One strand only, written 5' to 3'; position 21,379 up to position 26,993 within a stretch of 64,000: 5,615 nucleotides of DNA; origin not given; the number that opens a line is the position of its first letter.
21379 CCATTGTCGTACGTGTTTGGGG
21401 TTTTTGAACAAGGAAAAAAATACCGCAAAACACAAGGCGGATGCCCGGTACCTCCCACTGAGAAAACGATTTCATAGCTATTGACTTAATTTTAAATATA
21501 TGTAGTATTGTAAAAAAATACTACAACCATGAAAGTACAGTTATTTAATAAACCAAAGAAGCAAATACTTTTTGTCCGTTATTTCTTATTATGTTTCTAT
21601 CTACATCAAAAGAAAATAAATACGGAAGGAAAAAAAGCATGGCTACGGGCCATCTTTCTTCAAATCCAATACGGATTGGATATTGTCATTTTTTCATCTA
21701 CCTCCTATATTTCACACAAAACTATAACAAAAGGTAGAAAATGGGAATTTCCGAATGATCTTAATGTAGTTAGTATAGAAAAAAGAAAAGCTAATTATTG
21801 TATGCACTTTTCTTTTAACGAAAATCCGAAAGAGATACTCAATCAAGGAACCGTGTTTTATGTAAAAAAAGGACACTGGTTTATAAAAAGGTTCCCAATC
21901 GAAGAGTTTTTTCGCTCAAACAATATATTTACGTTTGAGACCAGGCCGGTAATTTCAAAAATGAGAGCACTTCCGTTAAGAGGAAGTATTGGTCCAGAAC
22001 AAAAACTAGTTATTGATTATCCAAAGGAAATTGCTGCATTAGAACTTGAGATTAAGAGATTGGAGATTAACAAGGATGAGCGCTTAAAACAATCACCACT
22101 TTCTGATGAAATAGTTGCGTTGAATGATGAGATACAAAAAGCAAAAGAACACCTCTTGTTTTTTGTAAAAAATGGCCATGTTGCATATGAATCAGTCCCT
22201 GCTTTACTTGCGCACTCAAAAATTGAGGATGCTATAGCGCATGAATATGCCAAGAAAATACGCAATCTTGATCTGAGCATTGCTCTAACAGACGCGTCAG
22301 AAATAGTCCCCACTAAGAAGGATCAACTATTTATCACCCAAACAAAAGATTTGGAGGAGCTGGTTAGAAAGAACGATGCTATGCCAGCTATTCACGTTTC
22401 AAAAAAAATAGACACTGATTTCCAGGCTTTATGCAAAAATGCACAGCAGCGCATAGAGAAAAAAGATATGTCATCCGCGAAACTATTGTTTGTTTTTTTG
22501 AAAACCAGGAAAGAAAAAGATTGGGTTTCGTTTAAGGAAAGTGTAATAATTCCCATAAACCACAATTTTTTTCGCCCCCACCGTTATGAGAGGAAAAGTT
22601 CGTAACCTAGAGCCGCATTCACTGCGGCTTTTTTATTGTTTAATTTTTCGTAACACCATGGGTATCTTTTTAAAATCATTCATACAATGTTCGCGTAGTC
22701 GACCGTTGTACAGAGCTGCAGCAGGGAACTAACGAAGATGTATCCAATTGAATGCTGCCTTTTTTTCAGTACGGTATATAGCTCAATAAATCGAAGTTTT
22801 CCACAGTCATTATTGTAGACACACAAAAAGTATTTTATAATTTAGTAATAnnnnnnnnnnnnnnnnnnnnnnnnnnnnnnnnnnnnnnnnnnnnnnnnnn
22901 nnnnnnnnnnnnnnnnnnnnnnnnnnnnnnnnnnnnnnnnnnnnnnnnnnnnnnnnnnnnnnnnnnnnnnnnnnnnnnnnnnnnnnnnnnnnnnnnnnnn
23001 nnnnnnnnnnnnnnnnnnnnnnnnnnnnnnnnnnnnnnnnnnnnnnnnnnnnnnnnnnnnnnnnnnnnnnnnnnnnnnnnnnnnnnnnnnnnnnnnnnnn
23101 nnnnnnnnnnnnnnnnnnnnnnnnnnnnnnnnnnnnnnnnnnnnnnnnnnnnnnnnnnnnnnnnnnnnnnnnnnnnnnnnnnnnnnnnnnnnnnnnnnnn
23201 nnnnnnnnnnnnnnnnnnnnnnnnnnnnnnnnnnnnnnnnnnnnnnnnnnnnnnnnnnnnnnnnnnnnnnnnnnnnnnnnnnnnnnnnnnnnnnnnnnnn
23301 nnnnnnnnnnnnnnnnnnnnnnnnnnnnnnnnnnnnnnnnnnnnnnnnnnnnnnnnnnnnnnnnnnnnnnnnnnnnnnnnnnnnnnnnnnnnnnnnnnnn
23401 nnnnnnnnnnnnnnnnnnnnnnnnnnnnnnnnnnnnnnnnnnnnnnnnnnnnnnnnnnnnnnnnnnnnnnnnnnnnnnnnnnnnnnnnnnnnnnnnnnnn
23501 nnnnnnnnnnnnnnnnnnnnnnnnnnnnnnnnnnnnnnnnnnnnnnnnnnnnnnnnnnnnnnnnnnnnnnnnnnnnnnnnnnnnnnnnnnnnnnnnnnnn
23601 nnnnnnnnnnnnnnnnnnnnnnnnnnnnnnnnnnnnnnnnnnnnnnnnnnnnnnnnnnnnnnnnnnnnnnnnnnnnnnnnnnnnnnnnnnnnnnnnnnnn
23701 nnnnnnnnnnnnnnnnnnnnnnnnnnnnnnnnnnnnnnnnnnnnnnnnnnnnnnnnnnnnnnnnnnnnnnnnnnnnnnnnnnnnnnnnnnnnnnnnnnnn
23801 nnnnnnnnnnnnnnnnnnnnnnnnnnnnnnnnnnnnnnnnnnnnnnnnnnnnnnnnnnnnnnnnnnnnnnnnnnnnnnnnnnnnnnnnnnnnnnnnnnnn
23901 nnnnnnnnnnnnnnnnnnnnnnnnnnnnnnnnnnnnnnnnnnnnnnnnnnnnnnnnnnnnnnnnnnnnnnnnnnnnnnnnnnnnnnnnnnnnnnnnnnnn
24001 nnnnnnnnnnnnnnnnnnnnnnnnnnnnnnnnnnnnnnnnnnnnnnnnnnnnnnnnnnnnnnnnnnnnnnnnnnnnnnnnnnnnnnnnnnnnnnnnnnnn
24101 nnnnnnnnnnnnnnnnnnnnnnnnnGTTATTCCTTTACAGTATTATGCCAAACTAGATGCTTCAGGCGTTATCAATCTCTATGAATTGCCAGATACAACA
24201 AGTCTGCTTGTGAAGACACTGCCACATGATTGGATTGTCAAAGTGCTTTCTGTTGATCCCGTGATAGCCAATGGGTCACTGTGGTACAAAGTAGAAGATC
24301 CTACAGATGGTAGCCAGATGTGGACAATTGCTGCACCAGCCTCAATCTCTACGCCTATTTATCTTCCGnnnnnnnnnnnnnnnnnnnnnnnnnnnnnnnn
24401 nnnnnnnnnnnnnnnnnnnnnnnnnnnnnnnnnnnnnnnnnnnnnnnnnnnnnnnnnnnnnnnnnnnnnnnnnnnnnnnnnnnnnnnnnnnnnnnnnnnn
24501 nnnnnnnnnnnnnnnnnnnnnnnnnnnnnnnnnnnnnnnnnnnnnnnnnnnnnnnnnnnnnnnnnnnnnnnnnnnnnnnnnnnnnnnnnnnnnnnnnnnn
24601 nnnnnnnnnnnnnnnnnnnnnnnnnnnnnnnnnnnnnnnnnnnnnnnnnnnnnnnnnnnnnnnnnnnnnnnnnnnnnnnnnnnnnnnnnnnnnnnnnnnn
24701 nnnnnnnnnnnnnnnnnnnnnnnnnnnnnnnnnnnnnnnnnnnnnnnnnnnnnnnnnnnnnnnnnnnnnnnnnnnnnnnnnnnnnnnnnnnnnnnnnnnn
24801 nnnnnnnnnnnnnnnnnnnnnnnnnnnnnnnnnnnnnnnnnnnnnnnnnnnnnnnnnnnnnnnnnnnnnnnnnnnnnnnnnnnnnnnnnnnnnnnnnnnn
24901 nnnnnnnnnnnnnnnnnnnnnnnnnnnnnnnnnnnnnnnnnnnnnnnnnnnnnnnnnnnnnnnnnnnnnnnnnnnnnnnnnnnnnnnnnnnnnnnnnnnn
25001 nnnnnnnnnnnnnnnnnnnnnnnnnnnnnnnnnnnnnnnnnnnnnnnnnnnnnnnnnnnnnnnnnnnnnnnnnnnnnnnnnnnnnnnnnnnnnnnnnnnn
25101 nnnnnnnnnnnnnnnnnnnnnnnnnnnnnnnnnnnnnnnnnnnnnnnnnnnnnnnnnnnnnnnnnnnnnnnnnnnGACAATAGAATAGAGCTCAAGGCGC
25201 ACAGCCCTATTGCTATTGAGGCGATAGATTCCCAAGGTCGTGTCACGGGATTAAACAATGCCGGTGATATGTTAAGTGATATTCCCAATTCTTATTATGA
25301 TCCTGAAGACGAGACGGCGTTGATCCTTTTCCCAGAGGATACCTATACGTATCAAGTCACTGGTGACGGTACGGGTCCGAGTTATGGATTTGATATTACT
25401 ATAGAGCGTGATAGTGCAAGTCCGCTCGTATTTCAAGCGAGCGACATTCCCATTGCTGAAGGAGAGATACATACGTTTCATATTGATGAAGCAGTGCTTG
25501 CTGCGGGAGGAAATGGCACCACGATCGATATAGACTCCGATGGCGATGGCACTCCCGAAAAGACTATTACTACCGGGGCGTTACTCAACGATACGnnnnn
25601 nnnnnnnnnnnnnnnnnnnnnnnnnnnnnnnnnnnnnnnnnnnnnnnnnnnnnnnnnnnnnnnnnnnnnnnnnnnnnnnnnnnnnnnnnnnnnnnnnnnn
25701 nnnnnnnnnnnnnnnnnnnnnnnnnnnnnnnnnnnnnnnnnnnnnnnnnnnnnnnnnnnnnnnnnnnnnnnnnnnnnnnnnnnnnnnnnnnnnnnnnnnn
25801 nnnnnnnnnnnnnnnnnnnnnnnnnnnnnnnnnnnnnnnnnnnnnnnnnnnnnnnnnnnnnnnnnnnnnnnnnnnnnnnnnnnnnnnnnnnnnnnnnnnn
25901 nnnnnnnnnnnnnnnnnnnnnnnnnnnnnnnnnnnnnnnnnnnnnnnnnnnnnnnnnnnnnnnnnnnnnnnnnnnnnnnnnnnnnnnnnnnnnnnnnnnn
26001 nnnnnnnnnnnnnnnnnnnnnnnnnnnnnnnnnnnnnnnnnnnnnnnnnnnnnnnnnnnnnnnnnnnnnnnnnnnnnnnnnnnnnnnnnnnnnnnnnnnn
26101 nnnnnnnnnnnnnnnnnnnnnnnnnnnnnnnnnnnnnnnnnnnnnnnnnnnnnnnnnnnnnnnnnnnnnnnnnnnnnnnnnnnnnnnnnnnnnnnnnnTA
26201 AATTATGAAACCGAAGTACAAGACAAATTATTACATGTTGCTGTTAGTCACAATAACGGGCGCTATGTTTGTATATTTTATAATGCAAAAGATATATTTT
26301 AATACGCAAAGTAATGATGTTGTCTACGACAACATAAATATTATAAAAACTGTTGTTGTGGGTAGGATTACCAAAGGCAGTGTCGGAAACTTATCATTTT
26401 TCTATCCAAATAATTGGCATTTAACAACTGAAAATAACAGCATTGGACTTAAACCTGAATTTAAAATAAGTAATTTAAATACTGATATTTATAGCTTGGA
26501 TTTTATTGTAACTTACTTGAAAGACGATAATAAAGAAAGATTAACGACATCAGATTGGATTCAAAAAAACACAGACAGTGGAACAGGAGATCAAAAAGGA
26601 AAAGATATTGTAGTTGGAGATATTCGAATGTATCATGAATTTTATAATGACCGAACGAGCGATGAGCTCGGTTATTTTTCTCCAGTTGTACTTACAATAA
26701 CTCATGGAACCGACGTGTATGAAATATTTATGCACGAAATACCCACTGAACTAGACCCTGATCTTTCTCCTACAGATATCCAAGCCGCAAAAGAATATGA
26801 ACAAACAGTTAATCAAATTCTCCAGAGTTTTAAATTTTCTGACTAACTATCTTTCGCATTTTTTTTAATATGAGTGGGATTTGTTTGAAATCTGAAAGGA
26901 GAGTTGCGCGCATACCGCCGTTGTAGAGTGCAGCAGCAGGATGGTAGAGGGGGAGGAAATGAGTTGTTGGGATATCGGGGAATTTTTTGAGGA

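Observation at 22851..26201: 1116-aa secreted beta-helix surface protein carrying an internal lytic-transglycosylase (SLT-like) motif: a candidate host-cell-wall-attacking factor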

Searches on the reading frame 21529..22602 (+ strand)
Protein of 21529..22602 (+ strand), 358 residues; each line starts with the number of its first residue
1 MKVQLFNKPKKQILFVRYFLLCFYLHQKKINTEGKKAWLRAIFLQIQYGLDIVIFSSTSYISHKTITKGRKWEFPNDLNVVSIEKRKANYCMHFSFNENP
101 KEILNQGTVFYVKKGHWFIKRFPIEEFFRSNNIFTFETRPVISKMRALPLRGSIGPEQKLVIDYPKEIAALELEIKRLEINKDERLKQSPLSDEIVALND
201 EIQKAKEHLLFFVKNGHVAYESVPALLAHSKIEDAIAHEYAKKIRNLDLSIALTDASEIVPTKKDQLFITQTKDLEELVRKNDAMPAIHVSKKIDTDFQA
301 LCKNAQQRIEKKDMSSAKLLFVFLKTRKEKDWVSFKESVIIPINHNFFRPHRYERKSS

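Call 5: search_protein_families(library=pfam, proteins=[window:21529-22602:+], max_evalue=0.01)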
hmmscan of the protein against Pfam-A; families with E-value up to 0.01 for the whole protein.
window:21529-22602:+ (358 aa): 0 families

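Call 14: search_protein_families(library=ncbifam, proteins=[window:21529-22602:+], max_evalue=0.1)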
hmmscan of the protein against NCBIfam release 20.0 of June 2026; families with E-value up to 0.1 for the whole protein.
window:21529-22602:+ (358 aa): 1 family
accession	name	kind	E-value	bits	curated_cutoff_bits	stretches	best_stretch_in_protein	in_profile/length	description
TIGR02395.1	rpoN_sigma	equivalog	0.018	14.1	277.35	1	216-329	189-297/434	RNA polymerase factor sigma-54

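Call 67: search_protein_families(library=padloc, proteins=[window:21529-22602:+], max_evalue=0.1)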
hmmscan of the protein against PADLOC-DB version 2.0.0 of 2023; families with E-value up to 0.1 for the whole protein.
window:21529-22602:+ (358 aa): 0 families

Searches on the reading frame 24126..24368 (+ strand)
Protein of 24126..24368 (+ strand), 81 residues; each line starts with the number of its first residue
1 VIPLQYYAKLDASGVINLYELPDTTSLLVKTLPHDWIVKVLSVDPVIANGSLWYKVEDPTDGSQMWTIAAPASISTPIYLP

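Call 70: search_protein_families(library=pfam, alignment_id=A7, max_evalue=0.1)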
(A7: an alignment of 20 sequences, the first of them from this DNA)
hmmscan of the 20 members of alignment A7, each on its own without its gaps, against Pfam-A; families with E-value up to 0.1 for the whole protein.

A. member 1, seq(81 aa): 0 families

B. families by the number of members that match (of 20 scanned): 6 families
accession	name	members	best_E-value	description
PF08239.17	SH3_3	16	7.8e-09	Bacterial SH3 domain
PF06347.19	SH3_4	11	8.2e-05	Bacterial SH3 domain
PF13457.12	GW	3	9.4e-05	GW (Gly-Tryp) dipeptide domain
PF18348.7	SH3_16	2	0.037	Bacterial dipeptidyl-peptidase Sh3 domain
PF10748.14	HofP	1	0.057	DNA utilization proteins HofP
PF23795.1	SH3_YKFC_2nd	1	0.083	YKFC SH3b2 domain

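Call 71: search_solved_structures(query=A7, max_evalue=10, show_alignments=2)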
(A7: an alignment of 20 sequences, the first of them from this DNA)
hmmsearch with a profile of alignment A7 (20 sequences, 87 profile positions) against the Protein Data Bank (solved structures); distinct sequences matched with E-value up to 10: 5.
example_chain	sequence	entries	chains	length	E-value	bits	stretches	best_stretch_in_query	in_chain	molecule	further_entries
9l9u_A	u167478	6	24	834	0.21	14.6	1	38-73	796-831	Potassium channel GORK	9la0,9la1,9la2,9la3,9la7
9khf_A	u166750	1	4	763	1.3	12.1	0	38-70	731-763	Potassium channel GORK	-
9j0z_A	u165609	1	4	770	1.3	12.1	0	38-70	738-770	Potassium channel GORK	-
8wfz_A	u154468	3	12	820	1.4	11.9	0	38-70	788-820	Potassium channel GORK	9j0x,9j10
9j0y_A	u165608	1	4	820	1.4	11.9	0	38-70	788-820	Potassium channel GORK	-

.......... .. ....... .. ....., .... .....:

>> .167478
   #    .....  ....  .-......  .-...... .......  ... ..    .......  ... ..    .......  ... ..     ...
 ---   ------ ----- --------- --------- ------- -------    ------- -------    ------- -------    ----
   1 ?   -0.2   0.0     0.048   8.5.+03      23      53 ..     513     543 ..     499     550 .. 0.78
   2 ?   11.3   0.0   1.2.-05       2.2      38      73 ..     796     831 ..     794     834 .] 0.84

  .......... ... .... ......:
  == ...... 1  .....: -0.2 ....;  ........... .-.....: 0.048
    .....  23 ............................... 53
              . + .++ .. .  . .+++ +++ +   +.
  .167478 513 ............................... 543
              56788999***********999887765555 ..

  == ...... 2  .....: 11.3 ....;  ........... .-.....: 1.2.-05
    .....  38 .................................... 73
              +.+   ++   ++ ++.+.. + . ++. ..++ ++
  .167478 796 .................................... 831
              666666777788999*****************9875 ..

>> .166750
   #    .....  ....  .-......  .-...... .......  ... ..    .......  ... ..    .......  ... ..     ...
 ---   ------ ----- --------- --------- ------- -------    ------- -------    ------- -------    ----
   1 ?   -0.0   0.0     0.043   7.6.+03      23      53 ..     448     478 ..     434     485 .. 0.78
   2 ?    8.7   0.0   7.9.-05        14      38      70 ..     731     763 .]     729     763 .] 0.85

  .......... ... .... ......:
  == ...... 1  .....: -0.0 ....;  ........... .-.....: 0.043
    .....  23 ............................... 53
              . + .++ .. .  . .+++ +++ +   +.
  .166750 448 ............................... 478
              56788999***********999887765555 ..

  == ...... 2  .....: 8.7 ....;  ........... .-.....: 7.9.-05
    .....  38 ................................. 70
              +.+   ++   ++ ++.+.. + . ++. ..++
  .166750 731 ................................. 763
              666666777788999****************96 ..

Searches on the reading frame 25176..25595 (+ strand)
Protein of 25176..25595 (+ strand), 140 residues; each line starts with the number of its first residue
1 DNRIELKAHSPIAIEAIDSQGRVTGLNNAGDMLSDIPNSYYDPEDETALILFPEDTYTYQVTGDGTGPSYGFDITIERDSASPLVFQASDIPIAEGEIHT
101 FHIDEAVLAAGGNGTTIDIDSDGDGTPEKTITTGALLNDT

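Call 74: search_protein_families(library=pfam, alignment_id=A8, max_evalue=0.1)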
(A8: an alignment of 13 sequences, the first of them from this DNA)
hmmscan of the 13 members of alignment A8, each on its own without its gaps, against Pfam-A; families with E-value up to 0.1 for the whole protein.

A. member 1, seq(140 aa): 0 families

B. families by the number of members that match (of 13 scanned): 4 families
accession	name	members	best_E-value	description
PF13202.12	EF-hand_5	3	0.036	EF hand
PF24013.1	DUF7327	1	0.0036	Family of unknown function (DUF7327)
PF15401.11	TAA-Trp-ring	1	0.051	Tryptophan-ring motif of head of Trimeric autotransporter adhesin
PF05862.16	IceA2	1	0.081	Helicobacter pylori IceA2 protein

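Call 75: search_solved_structures(query=A8, max_evalue=10, show_alignments=1)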
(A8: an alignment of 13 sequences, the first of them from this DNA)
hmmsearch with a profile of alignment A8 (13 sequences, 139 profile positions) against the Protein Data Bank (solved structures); distinct sequences matched with E-value up to 10: 3.
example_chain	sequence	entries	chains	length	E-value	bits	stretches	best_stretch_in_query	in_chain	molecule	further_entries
1wfn_A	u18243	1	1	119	0.045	17.1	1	34-88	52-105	sidekick 2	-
3osv_A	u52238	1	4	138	0.53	13.6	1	10-74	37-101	Flagellar basal-body rod modification protein FlgD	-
7kl6_A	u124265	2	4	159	1.2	12.5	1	67-112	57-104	Phosphoribosyltransferase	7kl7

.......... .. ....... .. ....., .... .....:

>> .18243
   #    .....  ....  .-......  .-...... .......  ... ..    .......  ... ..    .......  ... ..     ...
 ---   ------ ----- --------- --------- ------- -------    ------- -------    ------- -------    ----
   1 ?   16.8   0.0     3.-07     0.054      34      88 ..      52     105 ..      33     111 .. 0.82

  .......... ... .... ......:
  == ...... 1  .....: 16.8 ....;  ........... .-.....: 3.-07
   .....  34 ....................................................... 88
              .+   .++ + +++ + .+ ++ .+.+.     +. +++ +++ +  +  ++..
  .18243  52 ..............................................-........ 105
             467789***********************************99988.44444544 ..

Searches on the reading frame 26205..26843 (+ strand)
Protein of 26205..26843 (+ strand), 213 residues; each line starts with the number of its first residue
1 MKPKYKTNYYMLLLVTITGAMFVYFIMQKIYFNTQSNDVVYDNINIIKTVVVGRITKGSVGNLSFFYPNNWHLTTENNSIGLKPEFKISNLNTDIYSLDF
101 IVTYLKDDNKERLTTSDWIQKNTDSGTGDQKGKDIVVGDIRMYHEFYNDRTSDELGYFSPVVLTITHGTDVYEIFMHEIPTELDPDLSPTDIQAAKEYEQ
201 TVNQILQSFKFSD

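Call 5: search_protein_families(library=pfam, proteins=[window:26205-26843:+], max_evalue=0.01)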
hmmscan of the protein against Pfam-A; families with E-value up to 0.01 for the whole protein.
window:26205-26843:+ (213 aa): 0 families

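Call 14: search_protein_families(library=ncbifam, proteins=[window:26205-26843:+], max_evalue=0.1)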
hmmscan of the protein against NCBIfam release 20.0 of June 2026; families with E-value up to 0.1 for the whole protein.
window:26205-26843:+ (213 aa): 0 families

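Call 66: search_solved_structures(query=A6, max_evalue=10)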
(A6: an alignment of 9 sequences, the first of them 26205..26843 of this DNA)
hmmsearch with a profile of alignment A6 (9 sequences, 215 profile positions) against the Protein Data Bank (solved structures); distinct sequences matched with E-value up to 10: 10.
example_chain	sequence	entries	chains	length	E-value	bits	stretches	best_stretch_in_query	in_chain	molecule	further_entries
7xm9_B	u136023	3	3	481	0.97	12.5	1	77-129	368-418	Sodium channel subunit beta-1,Green fluorescent protein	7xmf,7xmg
9lli_R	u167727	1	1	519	2.4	11.2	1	137-205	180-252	D(1A) dopamine receptor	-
9llg_R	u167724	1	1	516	2.6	11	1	137-205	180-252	D(1A) dopamine receptor,Soluble cytochrome b562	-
8jxr_A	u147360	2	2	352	3.4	10.7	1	137-181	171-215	D(1A) dopamine receptor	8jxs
9lwc_R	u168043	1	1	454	4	10.5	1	137-181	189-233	D(1A) dopamine receptor D1R-M74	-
7ckw_R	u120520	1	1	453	4.1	10.4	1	137-181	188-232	D(1A) dopamine receptor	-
7ckx_R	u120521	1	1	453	4.1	10.4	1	137-181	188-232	D(1A) dopamine receptor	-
7f0t_F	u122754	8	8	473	4.3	10.3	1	137-181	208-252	D(1A) dopamine receptor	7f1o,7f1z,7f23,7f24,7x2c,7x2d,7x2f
7cky_R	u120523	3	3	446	4.4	10.3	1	137-181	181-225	D(1A) dopamine receptor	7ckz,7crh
9llj_R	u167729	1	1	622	5.6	10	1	137-181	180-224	D(1A) dopamine receptor,LgBiT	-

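Call 67: search_protein_families(library=padloc, proteins=[window:26205-26843:+], max_evalue=0.1)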
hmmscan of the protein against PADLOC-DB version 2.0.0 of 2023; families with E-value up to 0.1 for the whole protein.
window:26205-26843:+ (213 aa): 0 families
